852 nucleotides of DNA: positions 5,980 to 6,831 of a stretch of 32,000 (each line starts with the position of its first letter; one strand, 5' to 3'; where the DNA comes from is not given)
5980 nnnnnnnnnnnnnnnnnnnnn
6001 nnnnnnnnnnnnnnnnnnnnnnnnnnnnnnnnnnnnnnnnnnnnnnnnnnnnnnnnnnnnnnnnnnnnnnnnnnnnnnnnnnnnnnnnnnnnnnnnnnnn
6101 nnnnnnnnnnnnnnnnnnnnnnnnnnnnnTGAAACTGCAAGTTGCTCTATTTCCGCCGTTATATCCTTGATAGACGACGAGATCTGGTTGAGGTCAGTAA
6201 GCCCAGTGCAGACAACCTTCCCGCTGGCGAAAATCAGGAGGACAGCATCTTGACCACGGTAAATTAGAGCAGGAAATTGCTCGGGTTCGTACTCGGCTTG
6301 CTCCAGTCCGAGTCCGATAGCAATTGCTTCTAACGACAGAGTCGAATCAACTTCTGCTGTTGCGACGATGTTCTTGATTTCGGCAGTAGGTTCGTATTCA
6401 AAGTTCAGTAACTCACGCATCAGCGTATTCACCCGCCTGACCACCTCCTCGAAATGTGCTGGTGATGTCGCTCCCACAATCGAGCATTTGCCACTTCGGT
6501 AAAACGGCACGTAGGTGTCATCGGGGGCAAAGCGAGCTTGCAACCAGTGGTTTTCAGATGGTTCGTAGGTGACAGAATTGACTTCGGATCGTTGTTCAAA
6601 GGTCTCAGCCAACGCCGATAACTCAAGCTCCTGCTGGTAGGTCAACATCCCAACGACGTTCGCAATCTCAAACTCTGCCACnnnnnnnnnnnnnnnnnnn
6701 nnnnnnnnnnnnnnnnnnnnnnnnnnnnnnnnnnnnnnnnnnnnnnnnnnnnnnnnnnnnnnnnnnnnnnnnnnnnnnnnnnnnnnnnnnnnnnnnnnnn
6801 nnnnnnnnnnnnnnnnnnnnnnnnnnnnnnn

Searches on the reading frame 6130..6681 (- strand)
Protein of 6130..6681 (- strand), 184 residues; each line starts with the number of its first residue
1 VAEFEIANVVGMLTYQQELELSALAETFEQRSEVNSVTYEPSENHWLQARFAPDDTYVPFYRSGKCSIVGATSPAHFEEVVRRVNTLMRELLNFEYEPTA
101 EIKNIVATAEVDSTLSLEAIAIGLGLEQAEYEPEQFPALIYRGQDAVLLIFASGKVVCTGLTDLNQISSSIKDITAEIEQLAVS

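Call 29: search_protein_families(library=pfam, proteins=[window:6130-6681:-], max_evalue=0.001)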
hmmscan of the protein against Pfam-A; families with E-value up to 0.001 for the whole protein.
window:6130-6681:- (184 aa): 1 family
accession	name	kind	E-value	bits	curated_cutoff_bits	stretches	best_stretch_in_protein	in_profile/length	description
PF00352.27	TBP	-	1.9e-35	121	22.9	2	101-180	3-84/85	Transcription factor TFIID (or TATA-binding protein, TBP)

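Call 64: search_protein_families(library=padloc, proteins=[window:6130-6681:-], max_evalue=0.01)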
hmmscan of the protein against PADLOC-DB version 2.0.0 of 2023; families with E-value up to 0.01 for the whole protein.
window:6130-6681:- (184 aa): 0 families
